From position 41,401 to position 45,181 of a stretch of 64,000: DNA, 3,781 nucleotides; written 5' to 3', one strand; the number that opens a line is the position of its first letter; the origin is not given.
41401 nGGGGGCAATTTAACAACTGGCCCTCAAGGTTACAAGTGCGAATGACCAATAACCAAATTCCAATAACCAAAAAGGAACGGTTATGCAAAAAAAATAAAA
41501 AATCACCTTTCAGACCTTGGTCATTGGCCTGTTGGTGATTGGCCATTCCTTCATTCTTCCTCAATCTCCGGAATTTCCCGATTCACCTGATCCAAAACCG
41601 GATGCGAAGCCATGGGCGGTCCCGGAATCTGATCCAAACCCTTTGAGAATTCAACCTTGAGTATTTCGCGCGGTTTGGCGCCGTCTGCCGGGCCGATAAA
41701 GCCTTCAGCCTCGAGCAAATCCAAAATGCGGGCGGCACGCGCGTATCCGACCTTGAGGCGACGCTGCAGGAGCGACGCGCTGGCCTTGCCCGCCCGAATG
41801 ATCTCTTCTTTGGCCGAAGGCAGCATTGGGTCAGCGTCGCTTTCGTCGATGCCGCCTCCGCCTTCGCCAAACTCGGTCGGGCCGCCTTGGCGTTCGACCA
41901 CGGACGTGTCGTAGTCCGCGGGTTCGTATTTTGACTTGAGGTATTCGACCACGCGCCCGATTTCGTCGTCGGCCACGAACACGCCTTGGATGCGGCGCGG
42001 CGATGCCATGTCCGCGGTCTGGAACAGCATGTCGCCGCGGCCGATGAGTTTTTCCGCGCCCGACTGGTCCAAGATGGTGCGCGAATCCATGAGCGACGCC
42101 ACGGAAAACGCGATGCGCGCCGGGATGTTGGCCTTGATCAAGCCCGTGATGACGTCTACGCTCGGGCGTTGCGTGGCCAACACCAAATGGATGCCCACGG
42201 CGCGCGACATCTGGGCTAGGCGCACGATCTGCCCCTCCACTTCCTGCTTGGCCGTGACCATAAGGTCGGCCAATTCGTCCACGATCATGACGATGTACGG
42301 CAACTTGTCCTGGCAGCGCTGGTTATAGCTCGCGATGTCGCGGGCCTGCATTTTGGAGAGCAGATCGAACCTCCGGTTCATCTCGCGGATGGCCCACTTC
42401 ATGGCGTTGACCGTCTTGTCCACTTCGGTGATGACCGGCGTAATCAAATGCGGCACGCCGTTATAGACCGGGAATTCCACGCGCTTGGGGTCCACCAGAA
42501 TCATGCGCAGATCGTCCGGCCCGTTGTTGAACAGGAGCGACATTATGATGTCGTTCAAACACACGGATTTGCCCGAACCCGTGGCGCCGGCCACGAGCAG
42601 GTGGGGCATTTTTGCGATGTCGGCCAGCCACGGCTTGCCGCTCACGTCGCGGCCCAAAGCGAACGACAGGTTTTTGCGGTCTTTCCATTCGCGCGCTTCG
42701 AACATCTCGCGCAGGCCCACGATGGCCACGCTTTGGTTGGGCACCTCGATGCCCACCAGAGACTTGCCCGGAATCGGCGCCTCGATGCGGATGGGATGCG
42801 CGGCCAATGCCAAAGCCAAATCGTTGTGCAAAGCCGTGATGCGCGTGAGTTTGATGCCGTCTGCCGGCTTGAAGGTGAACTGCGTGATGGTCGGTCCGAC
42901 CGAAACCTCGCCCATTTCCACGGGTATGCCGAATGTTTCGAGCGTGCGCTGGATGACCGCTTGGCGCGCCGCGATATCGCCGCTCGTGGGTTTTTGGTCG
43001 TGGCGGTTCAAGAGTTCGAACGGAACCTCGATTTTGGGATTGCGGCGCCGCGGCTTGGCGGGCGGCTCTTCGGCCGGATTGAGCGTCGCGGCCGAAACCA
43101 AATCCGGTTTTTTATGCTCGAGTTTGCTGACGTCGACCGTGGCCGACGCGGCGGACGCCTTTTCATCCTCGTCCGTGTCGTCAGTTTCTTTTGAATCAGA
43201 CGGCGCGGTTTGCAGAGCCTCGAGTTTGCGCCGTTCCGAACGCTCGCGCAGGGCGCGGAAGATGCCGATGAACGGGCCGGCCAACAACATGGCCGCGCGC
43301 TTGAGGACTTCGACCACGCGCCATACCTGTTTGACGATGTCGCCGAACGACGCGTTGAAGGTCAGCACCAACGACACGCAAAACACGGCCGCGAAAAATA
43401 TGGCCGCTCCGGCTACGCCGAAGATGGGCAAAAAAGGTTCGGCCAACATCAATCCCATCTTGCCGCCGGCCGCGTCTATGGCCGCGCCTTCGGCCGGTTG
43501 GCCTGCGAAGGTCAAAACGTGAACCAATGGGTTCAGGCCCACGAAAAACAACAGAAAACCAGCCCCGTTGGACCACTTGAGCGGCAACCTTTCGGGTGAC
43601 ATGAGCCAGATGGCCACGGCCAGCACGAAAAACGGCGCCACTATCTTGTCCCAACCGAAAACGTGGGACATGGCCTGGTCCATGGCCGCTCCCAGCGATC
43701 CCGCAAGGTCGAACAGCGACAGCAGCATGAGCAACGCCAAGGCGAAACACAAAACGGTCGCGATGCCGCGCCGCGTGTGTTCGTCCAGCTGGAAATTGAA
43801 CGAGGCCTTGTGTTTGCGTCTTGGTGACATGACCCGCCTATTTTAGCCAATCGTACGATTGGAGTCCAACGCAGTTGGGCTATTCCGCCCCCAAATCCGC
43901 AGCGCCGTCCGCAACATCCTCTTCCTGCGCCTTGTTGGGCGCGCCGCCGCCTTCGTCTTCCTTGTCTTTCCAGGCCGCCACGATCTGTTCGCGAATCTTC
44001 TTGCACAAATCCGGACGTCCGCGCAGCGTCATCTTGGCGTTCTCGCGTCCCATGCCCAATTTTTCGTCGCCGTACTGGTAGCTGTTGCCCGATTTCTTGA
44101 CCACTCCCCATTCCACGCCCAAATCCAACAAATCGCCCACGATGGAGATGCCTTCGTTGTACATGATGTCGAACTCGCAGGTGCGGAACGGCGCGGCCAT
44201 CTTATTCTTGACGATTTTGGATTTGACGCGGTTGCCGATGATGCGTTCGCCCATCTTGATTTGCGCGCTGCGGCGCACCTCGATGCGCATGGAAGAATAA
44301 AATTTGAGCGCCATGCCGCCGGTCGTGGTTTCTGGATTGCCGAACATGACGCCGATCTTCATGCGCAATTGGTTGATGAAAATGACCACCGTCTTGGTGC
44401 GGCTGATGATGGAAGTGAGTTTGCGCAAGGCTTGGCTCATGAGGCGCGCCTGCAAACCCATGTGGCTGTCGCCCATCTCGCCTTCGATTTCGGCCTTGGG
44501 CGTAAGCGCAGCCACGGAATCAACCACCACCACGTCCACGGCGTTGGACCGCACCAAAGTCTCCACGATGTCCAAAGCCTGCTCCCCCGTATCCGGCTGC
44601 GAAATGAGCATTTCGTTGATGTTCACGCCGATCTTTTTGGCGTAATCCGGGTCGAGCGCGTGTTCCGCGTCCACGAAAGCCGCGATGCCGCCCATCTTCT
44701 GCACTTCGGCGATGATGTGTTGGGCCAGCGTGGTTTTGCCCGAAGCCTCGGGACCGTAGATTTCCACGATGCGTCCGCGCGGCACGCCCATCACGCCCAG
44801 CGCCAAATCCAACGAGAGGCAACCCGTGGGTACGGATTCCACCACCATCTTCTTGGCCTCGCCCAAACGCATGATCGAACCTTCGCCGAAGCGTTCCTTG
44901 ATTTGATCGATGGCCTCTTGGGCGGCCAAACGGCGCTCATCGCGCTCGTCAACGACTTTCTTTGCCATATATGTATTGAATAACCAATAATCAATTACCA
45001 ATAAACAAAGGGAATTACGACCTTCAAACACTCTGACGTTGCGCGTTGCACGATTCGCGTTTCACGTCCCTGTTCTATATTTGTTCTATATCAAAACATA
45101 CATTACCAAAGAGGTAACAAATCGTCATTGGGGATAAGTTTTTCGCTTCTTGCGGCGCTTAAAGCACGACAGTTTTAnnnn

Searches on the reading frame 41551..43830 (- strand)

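Call 9: search_protein_families(library=pfam, proteins=[window:41551-43830:-], max_evalue=0.001)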
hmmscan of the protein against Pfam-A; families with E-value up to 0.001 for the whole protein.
window:41551-43830:- (759 aa): 4 families
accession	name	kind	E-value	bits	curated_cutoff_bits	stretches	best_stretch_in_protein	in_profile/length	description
PF01580.24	FtsK_SpoIIIE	-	1.1e-58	198.7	24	1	373-558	2-221/221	FtsK/SpoIIIE family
PF17854.6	FtsK_alpha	-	3.6e-28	98.2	22.9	1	273-365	6-101/101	FtsK alpha domain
PF09397.16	FtsK_gamma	-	1.6e-23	82.6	30.6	1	665-724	2-61/63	Ftsk gamma domain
PF13491.11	FtsK_4TM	-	1e-09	38.7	23.1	1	42-168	46-169/171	4TM region of DNA translocase FtsK/SpoIIIE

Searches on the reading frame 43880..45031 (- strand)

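Call 9: search_protein_families(library=pfam, proteins=[window:43880-45031:-], max_evalue=0.001)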
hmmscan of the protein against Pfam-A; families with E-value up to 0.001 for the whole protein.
window:43880-45031:- (383 aa): 11 families
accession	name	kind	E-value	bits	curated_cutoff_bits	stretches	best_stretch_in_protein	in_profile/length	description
PF00154.27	RecA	-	5.2e-134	446.1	27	1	37-296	3-262/262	recA bacterial DNA recombination protein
PF21096.2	RecA_C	-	7.5e-17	61.7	27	1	299-354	1-56/57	RecA C-terminal domain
PF08423.17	Rad51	-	4.4e-07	29.8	22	1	65-255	6-212/244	Rad51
PF01637.24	ATPase_2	-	9.8e-07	29.2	33.2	1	87-226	21-123/225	ATPase domain predominantly from Archaea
PF06745.19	ATPase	-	1.7e-05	24.8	26.6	1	67-124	1-58/231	KaiC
PF02283.22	CobU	-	2.5e-05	24.3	27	1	91-222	3-125/168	Cobinamide kinase / cobinamide phosphate guanyltransferase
PF13191.12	AAA_16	-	3.1e-05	25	32.6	1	79-222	17-141/167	AAA ATPase domain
PF13481.12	AAA_25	-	0.0002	21.5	27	0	83-110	30-57/195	AAA domain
PF13479.12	AAA_24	-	0.00031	21.1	27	1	89-178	5-78/195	AAA domain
PF00005.33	ABC_tran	-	0.00078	20.5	25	0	82-140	7-67/137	ABC transporter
PF00004.35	AAA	-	0.00084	20.2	21.2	0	91-206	3-97/131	ATPase family associated with various cellular activities (AAA)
